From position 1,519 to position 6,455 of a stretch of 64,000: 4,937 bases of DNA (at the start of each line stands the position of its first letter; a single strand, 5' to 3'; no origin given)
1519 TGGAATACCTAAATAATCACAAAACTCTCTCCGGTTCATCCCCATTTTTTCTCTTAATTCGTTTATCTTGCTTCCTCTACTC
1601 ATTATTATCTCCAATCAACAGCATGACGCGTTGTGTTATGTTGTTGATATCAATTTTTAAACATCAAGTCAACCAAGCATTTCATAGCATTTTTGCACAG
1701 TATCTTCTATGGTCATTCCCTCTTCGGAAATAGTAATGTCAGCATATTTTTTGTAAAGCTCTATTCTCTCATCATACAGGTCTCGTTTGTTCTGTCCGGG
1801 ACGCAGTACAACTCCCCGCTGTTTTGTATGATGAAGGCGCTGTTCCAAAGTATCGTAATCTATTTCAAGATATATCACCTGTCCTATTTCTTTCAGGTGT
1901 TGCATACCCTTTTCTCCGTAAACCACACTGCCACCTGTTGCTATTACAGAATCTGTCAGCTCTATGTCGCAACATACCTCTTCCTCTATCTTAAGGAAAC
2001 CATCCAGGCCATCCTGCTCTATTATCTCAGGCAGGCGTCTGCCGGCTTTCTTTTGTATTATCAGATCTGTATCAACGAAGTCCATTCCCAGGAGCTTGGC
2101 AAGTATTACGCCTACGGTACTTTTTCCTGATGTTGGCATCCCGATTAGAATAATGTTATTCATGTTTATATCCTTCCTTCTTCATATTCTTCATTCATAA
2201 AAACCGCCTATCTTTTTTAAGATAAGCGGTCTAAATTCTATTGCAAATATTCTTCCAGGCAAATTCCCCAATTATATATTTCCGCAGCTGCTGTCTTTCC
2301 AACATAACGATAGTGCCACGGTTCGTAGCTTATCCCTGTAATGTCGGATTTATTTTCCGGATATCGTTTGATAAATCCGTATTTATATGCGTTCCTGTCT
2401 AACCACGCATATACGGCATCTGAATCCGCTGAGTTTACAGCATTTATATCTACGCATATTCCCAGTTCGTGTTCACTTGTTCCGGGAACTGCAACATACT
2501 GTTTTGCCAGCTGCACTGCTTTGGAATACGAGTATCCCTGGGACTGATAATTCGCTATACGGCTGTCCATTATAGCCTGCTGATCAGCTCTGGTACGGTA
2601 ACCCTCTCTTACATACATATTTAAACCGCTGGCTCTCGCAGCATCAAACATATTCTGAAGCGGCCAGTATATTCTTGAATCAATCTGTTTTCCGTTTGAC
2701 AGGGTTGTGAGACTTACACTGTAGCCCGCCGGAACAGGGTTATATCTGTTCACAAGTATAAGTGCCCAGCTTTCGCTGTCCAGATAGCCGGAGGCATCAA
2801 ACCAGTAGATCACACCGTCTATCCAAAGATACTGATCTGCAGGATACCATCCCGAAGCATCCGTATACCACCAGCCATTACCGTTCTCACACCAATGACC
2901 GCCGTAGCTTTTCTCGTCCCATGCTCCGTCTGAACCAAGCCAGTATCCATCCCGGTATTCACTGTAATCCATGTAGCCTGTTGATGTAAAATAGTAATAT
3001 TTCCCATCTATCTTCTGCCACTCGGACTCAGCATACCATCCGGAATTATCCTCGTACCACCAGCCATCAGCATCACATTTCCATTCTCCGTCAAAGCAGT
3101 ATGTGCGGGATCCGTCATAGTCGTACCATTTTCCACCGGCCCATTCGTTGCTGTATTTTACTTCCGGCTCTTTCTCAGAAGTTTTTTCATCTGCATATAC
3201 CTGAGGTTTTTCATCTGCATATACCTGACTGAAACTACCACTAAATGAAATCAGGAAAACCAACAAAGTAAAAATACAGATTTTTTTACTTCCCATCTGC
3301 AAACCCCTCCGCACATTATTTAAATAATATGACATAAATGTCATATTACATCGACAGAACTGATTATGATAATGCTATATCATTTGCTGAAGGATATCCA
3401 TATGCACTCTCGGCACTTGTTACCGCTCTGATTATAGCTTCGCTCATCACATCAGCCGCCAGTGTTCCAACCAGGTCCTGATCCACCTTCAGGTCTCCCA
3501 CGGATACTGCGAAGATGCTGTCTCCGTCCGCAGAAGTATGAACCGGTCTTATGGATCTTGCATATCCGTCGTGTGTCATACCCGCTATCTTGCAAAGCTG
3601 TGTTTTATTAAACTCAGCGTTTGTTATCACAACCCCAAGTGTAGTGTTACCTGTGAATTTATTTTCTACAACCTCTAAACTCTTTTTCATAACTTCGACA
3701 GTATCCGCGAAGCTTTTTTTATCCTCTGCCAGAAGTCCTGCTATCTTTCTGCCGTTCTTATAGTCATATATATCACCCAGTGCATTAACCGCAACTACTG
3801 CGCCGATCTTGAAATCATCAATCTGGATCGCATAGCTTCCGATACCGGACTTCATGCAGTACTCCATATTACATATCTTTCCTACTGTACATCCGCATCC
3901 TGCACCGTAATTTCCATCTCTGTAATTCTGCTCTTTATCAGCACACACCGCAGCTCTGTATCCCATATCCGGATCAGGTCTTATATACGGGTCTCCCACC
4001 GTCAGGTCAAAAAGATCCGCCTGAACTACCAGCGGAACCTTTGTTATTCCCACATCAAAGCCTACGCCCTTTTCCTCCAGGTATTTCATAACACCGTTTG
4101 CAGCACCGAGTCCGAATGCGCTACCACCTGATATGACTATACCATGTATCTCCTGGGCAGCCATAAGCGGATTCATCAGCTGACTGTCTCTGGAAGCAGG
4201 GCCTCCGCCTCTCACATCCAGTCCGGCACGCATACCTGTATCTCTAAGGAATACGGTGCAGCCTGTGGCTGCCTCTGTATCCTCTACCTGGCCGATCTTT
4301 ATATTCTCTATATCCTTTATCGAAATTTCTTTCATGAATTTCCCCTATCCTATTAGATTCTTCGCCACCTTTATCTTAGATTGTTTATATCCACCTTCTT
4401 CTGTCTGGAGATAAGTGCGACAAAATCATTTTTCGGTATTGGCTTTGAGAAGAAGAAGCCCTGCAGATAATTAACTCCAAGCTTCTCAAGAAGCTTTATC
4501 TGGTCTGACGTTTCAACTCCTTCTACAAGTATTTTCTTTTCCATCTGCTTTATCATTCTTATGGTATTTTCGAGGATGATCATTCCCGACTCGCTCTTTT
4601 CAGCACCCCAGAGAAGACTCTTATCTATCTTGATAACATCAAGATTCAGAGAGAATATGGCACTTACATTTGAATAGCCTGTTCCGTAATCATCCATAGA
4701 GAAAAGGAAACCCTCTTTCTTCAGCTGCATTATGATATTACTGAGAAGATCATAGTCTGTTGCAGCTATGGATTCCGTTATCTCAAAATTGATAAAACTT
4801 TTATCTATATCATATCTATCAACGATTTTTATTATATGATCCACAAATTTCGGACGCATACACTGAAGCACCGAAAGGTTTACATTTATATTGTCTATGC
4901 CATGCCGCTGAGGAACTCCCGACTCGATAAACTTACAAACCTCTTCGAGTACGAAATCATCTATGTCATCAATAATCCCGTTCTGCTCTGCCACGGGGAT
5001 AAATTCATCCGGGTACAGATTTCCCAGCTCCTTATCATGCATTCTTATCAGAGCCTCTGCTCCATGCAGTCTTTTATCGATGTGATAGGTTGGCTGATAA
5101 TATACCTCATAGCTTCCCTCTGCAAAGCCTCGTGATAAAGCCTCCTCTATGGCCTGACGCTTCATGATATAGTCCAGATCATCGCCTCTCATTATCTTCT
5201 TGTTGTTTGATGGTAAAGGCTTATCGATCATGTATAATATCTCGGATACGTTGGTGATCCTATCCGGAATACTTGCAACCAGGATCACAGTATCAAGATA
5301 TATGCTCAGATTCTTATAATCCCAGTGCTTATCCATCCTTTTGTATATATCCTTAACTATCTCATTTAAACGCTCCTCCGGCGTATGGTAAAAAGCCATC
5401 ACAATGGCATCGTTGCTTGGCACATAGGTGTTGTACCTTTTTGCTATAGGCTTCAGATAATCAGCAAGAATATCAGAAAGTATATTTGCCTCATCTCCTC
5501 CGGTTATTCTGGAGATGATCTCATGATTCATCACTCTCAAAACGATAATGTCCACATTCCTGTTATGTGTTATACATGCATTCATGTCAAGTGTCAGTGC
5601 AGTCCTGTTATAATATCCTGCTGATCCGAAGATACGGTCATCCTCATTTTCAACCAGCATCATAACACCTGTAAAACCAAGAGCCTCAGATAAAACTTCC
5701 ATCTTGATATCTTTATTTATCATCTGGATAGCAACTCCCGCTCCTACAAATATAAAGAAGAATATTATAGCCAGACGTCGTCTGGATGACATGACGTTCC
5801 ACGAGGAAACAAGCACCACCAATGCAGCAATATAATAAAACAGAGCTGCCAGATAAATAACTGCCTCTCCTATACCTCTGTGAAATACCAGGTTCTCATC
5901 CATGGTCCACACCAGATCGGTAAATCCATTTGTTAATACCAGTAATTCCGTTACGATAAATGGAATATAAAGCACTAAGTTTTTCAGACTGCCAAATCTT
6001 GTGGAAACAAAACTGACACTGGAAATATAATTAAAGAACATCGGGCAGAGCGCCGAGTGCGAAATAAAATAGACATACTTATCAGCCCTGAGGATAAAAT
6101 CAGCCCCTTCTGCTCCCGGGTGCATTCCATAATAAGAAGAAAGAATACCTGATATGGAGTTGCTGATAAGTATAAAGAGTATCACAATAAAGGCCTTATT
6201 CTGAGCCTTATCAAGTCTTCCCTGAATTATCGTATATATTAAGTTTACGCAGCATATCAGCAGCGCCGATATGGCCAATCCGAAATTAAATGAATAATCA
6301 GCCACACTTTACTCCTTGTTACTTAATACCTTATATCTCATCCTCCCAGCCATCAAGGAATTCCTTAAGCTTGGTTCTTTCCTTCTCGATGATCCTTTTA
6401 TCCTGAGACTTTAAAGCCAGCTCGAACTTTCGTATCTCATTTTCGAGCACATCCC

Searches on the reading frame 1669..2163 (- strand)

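Call 59: search_protein_families(library=pfam, proteins=[window:1669-2163:-], max_evalue=0.00001)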
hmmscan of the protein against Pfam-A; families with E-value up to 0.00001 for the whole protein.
window:1669-2163:- (164 aa): 1 family
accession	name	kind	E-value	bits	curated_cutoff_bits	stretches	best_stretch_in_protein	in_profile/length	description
PF01202.28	SKI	-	2.5e-35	122.4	22.1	1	11-163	2-158/159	Shikimate kinase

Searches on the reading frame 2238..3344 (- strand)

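Call 59: search_protein_families(library=pfam, proteins=[window:2238-3344:-], max_evalue=0.00001)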
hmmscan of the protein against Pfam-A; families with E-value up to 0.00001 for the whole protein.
window:2238-3344:- (368 aa): 1 family
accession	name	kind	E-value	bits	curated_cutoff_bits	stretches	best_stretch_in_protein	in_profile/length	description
PF02557.22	VanY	-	2.9e-32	111.6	25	1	220-350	3-132/132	D-alanyl-D-alanine carboxypeptidase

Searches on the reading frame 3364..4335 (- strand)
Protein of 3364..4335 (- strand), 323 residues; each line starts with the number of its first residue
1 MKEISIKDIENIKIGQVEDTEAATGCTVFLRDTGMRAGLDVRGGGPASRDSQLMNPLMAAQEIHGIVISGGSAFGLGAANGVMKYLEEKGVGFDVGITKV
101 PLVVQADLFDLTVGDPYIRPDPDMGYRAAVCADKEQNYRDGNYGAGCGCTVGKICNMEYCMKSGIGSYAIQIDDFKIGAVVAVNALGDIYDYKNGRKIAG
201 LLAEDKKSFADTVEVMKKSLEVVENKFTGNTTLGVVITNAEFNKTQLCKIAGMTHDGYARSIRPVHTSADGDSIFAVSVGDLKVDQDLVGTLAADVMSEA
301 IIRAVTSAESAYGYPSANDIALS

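Call 59: search_protein_families(library=pfam, proteins=[window:3364-4335:-], max_evalue=0.00001)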
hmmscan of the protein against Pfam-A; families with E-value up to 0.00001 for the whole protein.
window:3364-4335:- (323 aa): 1 family
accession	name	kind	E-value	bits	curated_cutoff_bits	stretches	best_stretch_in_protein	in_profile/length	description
PF03576.19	Peptidase_S58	-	3.3e-33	115.9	23.9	1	5-314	2-302/307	Peptidase family S58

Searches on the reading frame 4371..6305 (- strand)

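Call 59: search_protein_families(library=pfam, proteins=[window:4371-6305:-], max_evalue=0.00001)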
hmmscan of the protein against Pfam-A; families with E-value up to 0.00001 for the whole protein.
window:4371-6305:- (644 aa): 1 family
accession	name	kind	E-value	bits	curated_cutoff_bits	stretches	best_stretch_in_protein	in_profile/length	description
PF00563.25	EAL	-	5.7e-58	196.5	31.3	1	388-622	2-236/236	EAL domain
